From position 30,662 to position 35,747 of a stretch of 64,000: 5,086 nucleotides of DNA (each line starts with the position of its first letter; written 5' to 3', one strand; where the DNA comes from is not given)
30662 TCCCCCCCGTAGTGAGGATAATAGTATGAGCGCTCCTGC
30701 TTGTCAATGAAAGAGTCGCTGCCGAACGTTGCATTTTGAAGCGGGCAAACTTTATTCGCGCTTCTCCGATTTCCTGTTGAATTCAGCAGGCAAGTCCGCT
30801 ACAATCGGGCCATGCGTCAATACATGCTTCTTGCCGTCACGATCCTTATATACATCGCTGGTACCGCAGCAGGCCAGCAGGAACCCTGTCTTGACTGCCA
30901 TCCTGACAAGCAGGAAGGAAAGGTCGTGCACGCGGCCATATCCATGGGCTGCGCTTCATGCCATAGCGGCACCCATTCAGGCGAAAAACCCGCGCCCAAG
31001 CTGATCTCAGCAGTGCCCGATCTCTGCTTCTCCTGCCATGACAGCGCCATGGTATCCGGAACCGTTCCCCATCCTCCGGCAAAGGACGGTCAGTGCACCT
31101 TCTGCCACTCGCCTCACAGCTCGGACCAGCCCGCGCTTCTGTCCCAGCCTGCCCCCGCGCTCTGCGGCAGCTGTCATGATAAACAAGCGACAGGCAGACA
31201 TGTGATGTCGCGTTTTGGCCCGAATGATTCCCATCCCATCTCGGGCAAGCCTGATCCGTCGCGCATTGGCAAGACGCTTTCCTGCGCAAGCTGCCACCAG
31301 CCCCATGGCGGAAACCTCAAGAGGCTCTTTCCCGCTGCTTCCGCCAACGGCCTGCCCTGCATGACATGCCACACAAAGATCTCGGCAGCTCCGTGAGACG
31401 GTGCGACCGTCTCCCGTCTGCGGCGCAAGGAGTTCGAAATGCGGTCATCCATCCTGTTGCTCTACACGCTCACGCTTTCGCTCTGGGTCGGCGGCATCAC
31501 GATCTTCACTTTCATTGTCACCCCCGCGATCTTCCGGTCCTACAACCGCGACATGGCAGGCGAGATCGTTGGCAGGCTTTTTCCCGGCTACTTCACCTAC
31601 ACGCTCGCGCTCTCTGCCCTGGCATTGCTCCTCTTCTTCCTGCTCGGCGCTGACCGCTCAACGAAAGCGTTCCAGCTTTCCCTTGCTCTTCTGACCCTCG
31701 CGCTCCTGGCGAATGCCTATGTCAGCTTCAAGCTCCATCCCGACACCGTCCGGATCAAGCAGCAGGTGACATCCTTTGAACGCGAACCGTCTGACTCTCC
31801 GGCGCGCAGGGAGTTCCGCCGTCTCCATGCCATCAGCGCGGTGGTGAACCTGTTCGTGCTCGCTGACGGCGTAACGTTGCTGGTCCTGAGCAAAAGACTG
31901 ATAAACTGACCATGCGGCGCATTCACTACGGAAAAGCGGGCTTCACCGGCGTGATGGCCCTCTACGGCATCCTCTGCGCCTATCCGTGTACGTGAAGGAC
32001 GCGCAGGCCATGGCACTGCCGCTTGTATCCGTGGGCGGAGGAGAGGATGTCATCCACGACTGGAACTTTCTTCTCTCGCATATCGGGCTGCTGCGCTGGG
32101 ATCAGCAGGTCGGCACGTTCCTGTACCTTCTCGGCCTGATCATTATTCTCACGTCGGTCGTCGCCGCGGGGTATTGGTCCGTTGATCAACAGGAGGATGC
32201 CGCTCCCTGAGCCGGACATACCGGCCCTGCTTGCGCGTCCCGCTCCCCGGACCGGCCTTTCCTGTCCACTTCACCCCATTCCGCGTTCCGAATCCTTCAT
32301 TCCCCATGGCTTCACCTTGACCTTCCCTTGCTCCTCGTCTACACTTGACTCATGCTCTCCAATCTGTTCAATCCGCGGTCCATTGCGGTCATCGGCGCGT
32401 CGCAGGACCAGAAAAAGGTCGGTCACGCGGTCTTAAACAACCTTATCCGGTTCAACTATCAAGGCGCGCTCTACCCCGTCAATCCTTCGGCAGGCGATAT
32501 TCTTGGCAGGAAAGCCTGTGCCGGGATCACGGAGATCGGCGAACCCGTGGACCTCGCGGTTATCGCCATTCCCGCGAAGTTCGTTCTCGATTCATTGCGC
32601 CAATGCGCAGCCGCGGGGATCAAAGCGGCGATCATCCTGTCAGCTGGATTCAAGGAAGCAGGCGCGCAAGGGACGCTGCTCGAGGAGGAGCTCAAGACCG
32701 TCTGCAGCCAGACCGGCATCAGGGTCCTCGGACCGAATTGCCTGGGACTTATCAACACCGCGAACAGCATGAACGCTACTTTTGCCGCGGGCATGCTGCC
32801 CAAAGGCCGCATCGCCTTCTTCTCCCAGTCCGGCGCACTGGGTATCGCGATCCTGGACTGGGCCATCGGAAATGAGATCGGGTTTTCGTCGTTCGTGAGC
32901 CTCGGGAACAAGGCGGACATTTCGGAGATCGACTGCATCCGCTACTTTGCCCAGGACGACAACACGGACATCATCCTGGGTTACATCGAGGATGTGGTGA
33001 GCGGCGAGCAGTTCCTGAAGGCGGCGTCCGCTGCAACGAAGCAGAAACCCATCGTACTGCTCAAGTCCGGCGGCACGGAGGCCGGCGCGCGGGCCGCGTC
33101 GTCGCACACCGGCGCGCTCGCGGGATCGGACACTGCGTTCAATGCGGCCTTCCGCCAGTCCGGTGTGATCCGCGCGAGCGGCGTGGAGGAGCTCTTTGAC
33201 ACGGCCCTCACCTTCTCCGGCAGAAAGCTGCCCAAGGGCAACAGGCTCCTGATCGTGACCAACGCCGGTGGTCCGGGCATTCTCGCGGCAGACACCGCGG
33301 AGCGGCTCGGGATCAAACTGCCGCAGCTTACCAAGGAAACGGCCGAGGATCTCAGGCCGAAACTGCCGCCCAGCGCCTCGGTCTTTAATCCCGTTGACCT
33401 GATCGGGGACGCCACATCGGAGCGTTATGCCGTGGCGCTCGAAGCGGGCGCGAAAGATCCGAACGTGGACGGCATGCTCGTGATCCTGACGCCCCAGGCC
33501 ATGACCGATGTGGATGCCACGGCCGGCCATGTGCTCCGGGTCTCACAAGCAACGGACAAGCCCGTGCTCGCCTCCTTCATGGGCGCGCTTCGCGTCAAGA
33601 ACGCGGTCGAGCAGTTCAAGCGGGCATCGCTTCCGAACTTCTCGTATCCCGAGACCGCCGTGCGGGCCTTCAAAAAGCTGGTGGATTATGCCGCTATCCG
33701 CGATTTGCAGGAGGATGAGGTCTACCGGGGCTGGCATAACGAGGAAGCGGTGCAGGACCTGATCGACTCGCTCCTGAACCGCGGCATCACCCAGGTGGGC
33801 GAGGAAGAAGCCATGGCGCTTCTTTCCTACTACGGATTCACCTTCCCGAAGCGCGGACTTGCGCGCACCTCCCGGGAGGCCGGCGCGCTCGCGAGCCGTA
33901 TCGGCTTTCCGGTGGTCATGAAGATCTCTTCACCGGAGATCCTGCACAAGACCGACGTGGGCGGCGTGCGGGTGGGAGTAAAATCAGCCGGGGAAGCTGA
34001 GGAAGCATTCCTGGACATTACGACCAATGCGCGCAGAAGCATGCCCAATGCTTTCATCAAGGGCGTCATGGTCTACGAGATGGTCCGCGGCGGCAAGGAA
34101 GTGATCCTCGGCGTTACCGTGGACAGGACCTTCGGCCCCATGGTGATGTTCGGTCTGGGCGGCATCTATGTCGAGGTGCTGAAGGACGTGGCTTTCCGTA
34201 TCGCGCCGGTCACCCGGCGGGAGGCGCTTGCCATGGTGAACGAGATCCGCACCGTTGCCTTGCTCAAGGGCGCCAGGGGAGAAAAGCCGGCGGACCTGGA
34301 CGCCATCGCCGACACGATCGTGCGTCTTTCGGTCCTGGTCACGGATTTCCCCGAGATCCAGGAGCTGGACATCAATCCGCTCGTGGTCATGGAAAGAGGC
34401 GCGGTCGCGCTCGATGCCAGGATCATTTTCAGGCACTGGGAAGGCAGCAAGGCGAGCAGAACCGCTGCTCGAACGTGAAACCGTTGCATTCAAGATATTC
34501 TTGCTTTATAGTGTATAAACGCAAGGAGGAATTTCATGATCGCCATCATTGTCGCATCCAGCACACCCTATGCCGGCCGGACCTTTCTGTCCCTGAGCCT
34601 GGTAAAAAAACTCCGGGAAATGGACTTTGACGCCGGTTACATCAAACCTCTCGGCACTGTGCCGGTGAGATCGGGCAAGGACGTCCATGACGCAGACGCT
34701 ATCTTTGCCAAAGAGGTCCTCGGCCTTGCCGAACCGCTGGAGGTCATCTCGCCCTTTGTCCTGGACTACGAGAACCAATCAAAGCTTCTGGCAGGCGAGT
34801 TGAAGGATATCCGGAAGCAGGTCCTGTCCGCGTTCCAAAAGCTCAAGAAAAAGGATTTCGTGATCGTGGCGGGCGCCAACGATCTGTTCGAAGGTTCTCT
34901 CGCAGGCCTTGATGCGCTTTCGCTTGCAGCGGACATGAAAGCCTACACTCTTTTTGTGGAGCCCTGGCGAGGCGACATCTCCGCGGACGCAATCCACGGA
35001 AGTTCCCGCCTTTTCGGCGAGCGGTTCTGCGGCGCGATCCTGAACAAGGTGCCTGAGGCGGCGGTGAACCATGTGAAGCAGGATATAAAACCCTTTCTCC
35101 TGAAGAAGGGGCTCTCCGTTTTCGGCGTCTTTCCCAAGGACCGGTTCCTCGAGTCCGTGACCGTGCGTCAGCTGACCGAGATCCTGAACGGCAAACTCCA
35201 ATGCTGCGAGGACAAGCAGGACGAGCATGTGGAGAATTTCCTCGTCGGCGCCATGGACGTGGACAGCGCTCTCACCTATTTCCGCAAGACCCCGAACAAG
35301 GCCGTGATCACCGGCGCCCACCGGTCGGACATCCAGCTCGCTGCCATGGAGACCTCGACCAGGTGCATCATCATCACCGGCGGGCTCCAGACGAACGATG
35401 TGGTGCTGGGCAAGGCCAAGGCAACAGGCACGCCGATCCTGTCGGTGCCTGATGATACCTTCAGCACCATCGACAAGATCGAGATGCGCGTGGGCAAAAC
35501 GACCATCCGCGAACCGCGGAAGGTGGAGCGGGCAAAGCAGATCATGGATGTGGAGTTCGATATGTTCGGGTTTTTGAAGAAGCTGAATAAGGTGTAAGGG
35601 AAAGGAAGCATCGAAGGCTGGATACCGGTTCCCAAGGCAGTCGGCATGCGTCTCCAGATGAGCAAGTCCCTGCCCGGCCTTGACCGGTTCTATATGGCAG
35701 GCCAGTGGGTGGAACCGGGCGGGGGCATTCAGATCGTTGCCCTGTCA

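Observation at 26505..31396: Porin-cytochrome (ombB-omaB-omcB-like) extracellular electron-transfer conduit with an extra divergent heptaheme cytochrome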

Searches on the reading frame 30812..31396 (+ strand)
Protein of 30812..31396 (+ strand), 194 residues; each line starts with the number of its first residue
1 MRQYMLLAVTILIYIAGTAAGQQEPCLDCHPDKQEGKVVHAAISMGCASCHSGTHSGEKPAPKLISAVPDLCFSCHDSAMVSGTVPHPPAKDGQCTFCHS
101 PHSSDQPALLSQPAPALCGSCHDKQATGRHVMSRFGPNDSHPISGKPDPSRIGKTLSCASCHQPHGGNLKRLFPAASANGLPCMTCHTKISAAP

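Call 4: search_protein_families(library=pfam, proteins=[window:30812-31396:+], max_evalue=0.1)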
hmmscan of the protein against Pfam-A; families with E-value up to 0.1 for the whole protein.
window:30812-31396:+ (194 aa): 4 families
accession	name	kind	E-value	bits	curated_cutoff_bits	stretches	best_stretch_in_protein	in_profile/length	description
PF09699.15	Paired_CXXCH_1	-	4.1e-29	100.4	20.6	3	87-126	1-40/41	Doubled CXXCH motif (Paired_CXXCH_1)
PF14537.11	Cytochrom_c3_2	-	2.6e-10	41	25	2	39-123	1-79/79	Cytochrome c3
PF14522.11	Cytochrome_C7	-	4.4e-10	39.7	24.8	2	39-100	7-67/67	Cytochrome c7 and related cytochrome c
PF05495.17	zf-CHY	-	0.043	14.7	31.3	0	154-189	17-51/68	CHY zinc finger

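Call 5: search_protein_families(library=ncbifam, proteins=[window:30812-31396:+], max_evalue=0.1)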
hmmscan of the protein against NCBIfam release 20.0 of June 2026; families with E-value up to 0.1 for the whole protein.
window:30812-31396:+ (194 aa): 14 families
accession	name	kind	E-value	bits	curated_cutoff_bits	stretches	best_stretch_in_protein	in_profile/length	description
TIGR01905.1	paired_CXXCH_1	subfamily_domain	1.2e-22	79.5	25.2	3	87-126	1-40/41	doubled CXXCH domain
TIGR03508.1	decahem_SO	subfamily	3.2e-18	66.1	192.2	2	21-130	115-227/258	DmsE family decaheme c-type cytochrome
NF041028.1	decahem_GSU2203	exception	1.1e-16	61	325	2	91-190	124-210/317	GSU2203 family decaheme c-type cytochrome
NF045722.1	c3_cytochr_TmcA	equivalog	2.7e-09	37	114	3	24-79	58-113/125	acidic tetraheme cytochrome c3 TmcA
NF040967.1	cytc_ExtN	equivalog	0.00012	21.1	200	1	5-130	3-118/415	selenite/tellurite reduction operon c-type cytochrome ExtN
NF040968.1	FeS_ExtO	equivalog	0.00012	21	200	1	5-130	3-118/416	selenite/tellurite reduction operon b-type cytochrome iron-sulfur cluster-binding subunit ExtO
TIGR03507.1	decahem_SO1788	subfamily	0.00018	20.1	209.3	2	110-164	612-662/672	OmcA/MtrC family decaheme c-type cytochrome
NF040971.1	cytc_ExtS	equivalog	0.00033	20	100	1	2-56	4-51/262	selenite/tellurite reduction operon c-type cytochrome lipoprotein ExtS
TIGR03153.1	cytochr_NrfH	equivalog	0.00047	20.2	134.2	0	157-190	104-136/138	cytochrome c nitrite reductase small subunit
NF008115.0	PRK10862.1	equivalog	0.0044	17.1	184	1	108-144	16-52/156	SoxR-reducing system protein RseC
NF008659.0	PRK11659.1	equivalog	0.012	15.3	184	0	69-130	110-175/188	cytochrome c nitrite reductase pentaheme subunit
NF041762.1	diheme_GEGP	equivalog_domain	0.016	14.4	300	1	62-130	19-85/359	GEGP motif-containing diheme protein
TIGR03146.1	cyt_nit_nrfB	equivalog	0.034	14.4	166.6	0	152-188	80-117/145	cytochrome c nitrite reductase pentaheme subunit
NF047727.1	4hemeCytCCctA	equivalog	0.047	13.8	180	1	40-124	34-106/109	tetraheme c-type cytochrome CctA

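Call 22: search_solved_structures(query=window:30812-31396:+, max_evalue=1)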
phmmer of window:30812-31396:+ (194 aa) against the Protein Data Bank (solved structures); distinct sequences matched with E-value up to 1: 7.
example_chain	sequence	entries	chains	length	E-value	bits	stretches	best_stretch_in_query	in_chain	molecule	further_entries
6r2q_A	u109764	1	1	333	1.4e-10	44.7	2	44-168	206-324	Cystathionine beta-synthase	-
9yuq_N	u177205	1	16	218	0.0048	20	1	69-189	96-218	Putative multiheme cytochrome c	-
7tfs_A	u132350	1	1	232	0.0069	19.5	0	151-189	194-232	Cytochrome c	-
28pb_A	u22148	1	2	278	0.05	16.7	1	37-125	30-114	Cytochrome c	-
6hr0_A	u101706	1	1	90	0.081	16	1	40-131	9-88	Cytochrome C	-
2c1d_A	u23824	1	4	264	0.42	13.7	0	155-182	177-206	SOXA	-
8k9e_A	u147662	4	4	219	0.58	13.2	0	94-131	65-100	Cytochrome c7-like domain-containing protein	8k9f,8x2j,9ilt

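Call 62: search_solved_structures(query=window:30812-31396:+, max_evalue=0.01, show_alignments=2)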
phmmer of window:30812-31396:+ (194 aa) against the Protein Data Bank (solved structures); distinct sequences matched with E-value up to 0.01: 3.
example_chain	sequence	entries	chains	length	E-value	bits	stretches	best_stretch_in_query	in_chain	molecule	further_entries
6r2q_A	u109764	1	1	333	1.4e-10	44.7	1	44-168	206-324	Cystathionine beta-synthase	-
9yuq_N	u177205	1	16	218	0.0048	20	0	69-189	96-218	Putative multiheme cytochrome c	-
7tfs_A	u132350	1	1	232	0.0069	19.5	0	151-189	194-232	Cytochrome c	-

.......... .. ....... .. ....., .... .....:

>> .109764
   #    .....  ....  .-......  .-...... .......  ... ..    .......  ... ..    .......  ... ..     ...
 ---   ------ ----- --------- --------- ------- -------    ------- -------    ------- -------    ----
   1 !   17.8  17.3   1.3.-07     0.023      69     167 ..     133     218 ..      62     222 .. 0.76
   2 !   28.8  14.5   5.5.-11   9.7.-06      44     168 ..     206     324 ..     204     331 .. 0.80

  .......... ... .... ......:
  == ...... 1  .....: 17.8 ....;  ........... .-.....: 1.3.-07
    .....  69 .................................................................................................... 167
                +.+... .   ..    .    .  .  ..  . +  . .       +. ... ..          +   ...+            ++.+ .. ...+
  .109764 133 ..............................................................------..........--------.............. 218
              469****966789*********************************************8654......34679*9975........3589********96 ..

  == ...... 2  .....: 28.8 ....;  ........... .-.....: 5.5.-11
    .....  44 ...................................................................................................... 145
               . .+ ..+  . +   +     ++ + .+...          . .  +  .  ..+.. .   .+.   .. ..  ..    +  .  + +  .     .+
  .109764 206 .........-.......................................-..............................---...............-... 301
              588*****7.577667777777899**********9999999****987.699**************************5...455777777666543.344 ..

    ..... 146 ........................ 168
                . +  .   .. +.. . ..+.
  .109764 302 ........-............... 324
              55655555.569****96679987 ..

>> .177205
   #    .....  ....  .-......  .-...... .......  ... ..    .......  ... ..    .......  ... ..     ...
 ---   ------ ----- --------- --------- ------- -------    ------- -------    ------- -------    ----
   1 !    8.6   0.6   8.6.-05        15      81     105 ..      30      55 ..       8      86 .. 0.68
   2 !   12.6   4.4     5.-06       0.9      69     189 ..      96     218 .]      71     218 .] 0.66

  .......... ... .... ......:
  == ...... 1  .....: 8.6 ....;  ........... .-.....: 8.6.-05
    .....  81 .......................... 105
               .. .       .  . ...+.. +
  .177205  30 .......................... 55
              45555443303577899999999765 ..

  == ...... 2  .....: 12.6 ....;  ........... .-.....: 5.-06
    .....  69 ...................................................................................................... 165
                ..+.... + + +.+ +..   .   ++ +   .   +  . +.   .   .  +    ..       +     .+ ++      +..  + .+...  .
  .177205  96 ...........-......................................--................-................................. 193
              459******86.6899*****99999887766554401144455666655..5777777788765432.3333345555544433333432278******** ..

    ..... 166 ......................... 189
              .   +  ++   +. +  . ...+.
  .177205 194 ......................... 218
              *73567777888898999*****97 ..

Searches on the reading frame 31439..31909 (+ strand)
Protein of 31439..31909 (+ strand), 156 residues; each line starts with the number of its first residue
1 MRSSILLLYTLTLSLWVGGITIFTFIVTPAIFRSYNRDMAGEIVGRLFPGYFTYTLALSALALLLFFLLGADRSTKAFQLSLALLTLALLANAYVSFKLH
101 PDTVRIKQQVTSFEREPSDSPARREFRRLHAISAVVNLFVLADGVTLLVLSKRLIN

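Call 4: search_protein_families(library=pfam, proteins=[window:31439-31909:+], max_evalue=0.1)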
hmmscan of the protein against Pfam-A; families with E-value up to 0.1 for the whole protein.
window:31439-31909:+ (156 aa): 1 family
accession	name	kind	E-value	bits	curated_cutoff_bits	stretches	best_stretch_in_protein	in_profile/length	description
PF13664.11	DUF4149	-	1.7e-19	70.3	24.6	1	11-109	1-99/102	Domain of unknown function (DUF4149)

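Call 5: search_protein_families(library=ncbifam, proteins=[window:31439-31909:+], max_evalue=0.1)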
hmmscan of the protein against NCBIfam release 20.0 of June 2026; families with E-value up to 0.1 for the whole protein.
window:31439-31909:+ (156 aa): 2 families
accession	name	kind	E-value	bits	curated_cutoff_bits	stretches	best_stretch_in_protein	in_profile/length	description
TIGR03062.1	pip_yhgE_Cterm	subfamily_domain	0.02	14.5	102.2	1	9-86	28-106/208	YhgE/Pip family protein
NF058601.1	ActlTfSucTMsmeg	equivalog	0.045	12.1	1275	1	50-143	327-419/723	acetyltransferase SucT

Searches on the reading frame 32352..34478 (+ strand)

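Call 25: search_protein_families(library=pfam, proteins=[window:32352-34478:+], max_evalue=0.00001)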
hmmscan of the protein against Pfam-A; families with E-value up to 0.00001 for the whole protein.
window:32352-34478:+ (708 aa): 5 families
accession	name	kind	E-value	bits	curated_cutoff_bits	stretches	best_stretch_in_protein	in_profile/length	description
PF13549.11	ATP-grasp_5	-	8.2e-82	274.3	27.6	1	475-692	3-220/221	ATP-grasp domain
PF13607.11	Succ_CoA_lig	-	4.3e-54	182.4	27.4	1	151-287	1-137/138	Succinyl-CoA ligase like flavodoxin domain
PF13380.12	CoA_binding_2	-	5.4e-25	88.5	22.8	1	9-135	1-115/116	CoA binding domain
PF19045.5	Ligase_CoA_2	-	5.1e-12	46.6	23.7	1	300-433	2-140/162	Ligase-CoA domain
PF02629.25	CoA_binding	-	5.3e-11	43.6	22.3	1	8-99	3-97/97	CoA binding domain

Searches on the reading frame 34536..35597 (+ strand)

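Call 25: search_protein_families(library=pfam, proteins=[window:34536-35597:+], max_evalue=0.00001)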
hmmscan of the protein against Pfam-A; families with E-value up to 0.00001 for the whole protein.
window:34536-35597:+ (353 aa): 2 families
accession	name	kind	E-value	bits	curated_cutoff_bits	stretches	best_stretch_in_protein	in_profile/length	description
PF07085.17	DRTGG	-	9.4e-29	99.8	25.2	1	213-316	2-103/105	DRTGG domain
PF13500.12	AAA_26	-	9.2e-12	45.7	27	1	4-205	3-194/198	AAA domain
